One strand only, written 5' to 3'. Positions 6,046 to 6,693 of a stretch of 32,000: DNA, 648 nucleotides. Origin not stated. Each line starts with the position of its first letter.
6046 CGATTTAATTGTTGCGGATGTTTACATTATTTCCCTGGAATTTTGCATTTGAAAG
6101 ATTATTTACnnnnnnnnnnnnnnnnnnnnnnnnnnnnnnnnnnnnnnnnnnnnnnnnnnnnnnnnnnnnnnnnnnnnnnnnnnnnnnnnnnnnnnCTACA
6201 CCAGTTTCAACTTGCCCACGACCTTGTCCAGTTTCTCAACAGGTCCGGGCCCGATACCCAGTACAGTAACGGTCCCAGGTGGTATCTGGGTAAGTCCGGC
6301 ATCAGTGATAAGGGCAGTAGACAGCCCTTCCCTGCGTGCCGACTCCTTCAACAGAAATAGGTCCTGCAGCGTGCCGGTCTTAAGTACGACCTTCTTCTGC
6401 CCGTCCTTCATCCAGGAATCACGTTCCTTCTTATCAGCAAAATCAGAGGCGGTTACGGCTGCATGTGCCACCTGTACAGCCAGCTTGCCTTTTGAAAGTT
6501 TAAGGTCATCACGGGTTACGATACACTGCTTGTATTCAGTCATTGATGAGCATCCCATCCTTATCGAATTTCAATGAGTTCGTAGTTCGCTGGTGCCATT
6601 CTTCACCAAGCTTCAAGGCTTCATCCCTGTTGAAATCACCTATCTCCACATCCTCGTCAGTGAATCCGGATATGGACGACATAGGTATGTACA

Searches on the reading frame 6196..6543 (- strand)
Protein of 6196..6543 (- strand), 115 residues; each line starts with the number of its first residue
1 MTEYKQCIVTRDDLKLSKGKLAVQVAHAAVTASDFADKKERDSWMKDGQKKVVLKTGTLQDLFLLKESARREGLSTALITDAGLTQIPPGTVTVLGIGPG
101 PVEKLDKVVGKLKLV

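Call 13: search_protein_families(library=pfam, proteins=[window:6196-6543:-], max_evalue=0.01)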
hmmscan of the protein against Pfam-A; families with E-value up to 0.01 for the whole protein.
window:6196-6543:- (115 aa): 1 family
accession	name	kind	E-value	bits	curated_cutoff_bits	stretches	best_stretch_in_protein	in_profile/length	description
PF01981.21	PTH2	-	6.3e-38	130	23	1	4-115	1-115/115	Peptidyl-tRNA hydrolase PTH2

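Call 65: find_homologous_proteins(query=window:6196-6543:-, max_evalue=1e-30)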
Query window:6196-6543:- (115 aa): 581 proteins with E <= 1e-30 among 3132 candidates; the best 120 are listed.
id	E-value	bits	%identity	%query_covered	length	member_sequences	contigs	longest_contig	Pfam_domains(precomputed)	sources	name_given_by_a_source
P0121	3.7e-65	234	98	100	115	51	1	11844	PF01981.22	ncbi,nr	ncbi:MAG: peptidyl-tRNA hydrolase Pth2 [Methanosarcinales archaeon]|nr:peptidyl-tRNA hydrolase Pth2 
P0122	2.1e-62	226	95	100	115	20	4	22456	PF01981.22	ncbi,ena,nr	ncbi:MAG: peptidyl-tRNA hydrolase Pth2 [Methanosarcinales archaeon]|nr:peptidyl-tRNA hydrolase Pth2 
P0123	3.1e-62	225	94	100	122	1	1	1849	PF01981.22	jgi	jgi:PTH2 family peptidyl-tRNA hydrolase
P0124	7.1e-62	224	94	100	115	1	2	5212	PF01981.22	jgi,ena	-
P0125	4.8e-61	221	94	100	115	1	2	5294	PF01981.22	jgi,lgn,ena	-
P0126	6.4e-60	218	90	100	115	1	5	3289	PF01981.22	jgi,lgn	jgi:PTH2 family peptidyl-tRNA hydrolase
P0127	2.3e-59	216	90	100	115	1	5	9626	PF01981.22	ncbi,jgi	jgi:PTH2 family peptidyl-tRNA hydrolase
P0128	2.4e-59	216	90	100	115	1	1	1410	PF01981.22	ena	-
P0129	2.5e-59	216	89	99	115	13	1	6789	PF01981.22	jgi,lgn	jgi:PTH2 family peptidyl-tRNA hydrolase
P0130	2.5e-59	216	89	100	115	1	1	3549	PF01981.22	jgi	jgi:PTH2 family peptidyl-tRNA hydrolase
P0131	3.0e-59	215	89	100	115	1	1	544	PF01981.22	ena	-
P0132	3.3e-59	215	90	100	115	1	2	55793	PF01981.22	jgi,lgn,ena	-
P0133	5.0e-59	215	89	100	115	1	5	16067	PF01981.22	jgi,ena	-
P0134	1.6e-58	213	89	99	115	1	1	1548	PF01981.22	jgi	-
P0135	1.7e-58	213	88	100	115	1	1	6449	PF01981.22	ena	-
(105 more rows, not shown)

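Call 66: find_encoding_contigs(protein=P0121, flank=10000, max_places=3)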
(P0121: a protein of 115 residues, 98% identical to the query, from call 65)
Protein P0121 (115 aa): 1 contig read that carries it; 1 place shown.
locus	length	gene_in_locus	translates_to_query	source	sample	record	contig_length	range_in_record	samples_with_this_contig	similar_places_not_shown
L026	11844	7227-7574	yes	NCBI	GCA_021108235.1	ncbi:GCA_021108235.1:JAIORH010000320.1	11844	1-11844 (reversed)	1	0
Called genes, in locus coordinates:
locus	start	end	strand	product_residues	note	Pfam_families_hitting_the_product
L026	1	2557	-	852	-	PF23990:PilB3_N, PF00437:T2SSE, PF27713:UCP018868 (faint), PF23989:PilB3_C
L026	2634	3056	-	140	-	PF07790:Pilin_N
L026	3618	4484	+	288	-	PF06745:ATPase (faint), PF23442:DUF7125 (faint)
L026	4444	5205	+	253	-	PF00154:RecA_N (weak), PF03796:DnaB_C (weak), PF06745:ATPase, PF23442:DUF7125 (weak), PF20720:nSTAND3 (faint)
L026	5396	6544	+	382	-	PF13580:SIS_2 (faint), PF01380:SIS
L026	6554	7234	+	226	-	PF19023:DUF5749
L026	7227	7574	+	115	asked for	PF01981:PTH2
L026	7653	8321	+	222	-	PF00085:Thioredoxin (faint), PF14595:Thioredoxin_9 (faint), PF23357:DUF7088 (faint), PF00462:Glutaredoxin (faint), PF13192:Thioredoxin_3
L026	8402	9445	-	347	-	PF00005:ABC_tran, PF08402:TOBE_2, PF03459:TOBE (weak)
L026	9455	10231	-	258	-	PF00528:BPD_transp_1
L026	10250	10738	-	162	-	PF01980:TrmO_N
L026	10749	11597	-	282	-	PF01547:SBP_bac_1, PF13531:SBP_bac_11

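Call 67: find_encoding_contigs(protein=P0122, flank=10000, max_places=4)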
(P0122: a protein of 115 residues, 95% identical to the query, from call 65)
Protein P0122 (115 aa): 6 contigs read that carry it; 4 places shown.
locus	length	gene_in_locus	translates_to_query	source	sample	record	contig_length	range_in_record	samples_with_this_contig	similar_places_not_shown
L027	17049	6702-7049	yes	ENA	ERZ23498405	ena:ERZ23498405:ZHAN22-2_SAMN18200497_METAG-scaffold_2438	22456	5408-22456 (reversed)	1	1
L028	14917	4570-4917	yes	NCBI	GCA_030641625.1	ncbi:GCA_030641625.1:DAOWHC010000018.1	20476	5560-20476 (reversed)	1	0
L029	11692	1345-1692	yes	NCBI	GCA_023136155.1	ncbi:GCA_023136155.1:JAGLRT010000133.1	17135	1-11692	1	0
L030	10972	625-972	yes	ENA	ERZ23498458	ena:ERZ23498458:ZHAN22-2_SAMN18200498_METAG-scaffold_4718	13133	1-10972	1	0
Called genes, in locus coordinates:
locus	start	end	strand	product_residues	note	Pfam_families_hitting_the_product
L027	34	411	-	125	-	PF12840:HTH_20 (weak), PF25212:HVO_A0114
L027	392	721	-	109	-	PF20126:TumE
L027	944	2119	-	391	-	PF00438:S-AdoMet_synt_N, PF02772:S-AdoMet_synt_M, PF02773:S-AdoMet_synt_C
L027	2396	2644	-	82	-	PF07927:HicA_toxin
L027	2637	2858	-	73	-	PF15919:HicB_lk_antitox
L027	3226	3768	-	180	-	PF02441:Flavoprotein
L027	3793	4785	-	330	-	PF01909:NTP_transf_2 (weak)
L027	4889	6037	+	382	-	PF13580:SIS_2 (faint), PF01380:SIS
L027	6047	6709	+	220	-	PF19023:DUF5749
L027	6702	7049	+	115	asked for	PF01981:PTH2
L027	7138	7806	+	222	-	PF13098:Thioredoxin_2 (faint), PF14595:Thioredoxin_9 (weak), PF00462:Glutaredoxin (weak), PF13192:Thioredoxin_3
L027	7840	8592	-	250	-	PF01925:TauE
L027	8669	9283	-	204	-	PF02663:FmdE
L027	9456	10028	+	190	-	PF02632:BioY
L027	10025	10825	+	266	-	PF13555:AAA_29 (faint), PF00005:ABC_tran, PF02463:SMC_N (faint), PF13304:AAA_21 (faint)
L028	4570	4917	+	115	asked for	PF01981:PTH2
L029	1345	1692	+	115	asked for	PF01981:PTH2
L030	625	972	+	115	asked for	PF01981:PTH2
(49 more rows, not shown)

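Call 68: find_encoding_contigs(protein=P0132, flank=10000, max_places=3)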
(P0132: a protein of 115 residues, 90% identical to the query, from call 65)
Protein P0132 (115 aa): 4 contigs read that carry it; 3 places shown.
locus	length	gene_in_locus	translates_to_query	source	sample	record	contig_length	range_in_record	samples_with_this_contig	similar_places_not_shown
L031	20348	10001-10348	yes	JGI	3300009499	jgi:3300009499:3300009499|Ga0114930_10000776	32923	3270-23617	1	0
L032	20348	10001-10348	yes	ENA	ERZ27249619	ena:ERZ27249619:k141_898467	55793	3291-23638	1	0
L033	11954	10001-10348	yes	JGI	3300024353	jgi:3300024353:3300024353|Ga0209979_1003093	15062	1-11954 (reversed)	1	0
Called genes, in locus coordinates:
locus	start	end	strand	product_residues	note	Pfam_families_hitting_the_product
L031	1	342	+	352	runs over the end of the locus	-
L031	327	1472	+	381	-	PF12704:MacB_PCD, PF02687:FtsX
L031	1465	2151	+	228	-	PF00005:ABC_tran, PF02463:SMC_N (weak), PF13304:AAA_21 (faint)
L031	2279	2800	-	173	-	PF01863:YgjP-like, PF10263:SprT-like (weak), PF08325:WLM (weak)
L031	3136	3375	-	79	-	PF00684:DnaJ_CXXCXGXG (faint)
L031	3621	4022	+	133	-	PF05014:Nuc_deoxyrib_tr, PF15891:Nuc_deoxyri_tr2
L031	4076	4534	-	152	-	-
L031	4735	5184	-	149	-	-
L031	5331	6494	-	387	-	PF00438:S-AdoMet_synt_N, PF02772:S-AdoMet_synt_M, PF02773:S-AdoMet_synt_C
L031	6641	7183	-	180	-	PF02441:Flavoprotein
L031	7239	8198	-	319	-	PF01909:NTP_transf_2 (weak)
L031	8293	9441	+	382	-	PF13580:SIS_2 (faint), PF01380:SIS (weak)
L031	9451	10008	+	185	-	PF19023:DUF5749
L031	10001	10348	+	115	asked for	PF01981:PTH2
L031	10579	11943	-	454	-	-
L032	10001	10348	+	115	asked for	PF01981:PTH2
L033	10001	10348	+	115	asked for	PF01981:PTH2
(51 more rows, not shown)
